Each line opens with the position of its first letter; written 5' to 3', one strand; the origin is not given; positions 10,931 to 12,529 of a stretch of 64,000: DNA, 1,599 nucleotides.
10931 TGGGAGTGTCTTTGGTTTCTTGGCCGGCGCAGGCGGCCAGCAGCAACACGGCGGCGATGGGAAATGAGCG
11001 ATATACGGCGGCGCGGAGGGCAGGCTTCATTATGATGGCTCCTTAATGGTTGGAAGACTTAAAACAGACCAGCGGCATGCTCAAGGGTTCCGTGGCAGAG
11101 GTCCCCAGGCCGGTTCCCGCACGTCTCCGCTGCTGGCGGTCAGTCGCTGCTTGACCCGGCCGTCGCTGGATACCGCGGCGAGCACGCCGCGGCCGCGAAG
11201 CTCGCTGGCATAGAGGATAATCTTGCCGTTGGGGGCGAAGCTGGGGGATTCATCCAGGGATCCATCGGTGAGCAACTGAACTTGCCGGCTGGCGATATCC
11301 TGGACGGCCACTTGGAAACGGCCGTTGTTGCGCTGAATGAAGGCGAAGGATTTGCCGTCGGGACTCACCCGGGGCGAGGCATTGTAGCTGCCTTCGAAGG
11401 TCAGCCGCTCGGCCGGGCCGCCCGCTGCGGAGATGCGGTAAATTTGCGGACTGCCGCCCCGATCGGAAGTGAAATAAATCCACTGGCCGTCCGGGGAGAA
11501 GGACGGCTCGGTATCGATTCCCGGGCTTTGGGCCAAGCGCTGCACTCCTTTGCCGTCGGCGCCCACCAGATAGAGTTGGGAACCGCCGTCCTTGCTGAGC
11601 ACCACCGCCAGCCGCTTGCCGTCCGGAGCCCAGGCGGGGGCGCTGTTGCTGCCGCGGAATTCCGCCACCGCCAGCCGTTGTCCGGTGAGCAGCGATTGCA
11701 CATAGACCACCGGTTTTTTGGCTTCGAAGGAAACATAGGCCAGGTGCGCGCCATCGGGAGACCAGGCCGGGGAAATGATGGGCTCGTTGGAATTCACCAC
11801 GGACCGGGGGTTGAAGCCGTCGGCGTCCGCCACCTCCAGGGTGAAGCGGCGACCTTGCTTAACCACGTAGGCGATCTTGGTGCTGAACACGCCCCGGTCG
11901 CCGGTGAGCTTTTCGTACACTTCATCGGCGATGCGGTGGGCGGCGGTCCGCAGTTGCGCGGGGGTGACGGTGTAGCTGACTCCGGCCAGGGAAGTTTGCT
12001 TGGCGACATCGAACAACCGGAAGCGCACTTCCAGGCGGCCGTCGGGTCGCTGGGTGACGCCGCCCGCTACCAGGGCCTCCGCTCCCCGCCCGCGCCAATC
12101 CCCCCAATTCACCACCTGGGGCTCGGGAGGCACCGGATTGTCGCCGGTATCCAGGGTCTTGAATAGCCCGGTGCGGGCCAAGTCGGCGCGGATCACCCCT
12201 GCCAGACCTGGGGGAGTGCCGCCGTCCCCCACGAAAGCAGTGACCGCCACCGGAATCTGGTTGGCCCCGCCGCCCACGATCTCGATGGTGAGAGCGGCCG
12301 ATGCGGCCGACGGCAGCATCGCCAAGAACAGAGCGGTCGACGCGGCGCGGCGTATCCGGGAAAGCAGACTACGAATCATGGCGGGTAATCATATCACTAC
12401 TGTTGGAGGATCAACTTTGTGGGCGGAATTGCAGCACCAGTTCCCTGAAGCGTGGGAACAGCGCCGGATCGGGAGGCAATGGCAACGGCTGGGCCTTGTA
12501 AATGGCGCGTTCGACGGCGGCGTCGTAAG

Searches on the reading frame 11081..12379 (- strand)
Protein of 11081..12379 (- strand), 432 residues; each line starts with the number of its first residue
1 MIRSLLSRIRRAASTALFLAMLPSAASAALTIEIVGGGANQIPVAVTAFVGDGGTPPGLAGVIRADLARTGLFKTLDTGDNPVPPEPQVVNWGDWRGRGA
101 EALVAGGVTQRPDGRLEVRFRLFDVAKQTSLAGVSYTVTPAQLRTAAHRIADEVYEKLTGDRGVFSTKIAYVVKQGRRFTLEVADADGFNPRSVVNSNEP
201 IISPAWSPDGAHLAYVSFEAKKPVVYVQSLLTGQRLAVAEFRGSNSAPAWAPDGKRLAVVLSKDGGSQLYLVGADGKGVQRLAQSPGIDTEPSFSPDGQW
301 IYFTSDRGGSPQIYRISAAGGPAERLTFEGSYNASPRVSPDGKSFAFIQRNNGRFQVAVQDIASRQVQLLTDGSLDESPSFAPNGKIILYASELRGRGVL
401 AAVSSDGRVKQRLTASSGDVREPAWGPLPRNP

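Call 59: search_protein_families(library=pfam, proteins=[window:11081-12379:-], max_evalue=0.00001)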
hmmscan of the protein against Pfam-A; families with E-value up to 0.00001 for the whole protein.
window:11081-12379:- (432 aa): 5 families
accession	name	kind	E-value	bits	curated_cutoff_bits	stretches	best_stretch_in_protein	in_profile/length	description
PF07676.18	PD40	-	2.9e-49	164.5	20.9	2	280-315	2-38/38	WD40-like Beta Propeller Repeat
PF04052.18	TolB_N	-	5.4e-28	97.6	22.4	1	30-130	1-105/106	TolB amino-terminal domain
PF10647.15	Gmad1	-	1.8e-09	38.3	20.5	0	245-315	25-92/251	Lipoprotein LpqB beta-propeller domain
PF00930.27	DPPIV_N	-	1.8e-08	33.9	22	0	250-345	243-343/354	Dipeptidyl peptidase IV (DPP IV) N-terminal region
PF14583.12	Pectate_lyase22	-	2.8e-06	26.8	30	0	290-316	354-380/386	Oligogalacturonate lyase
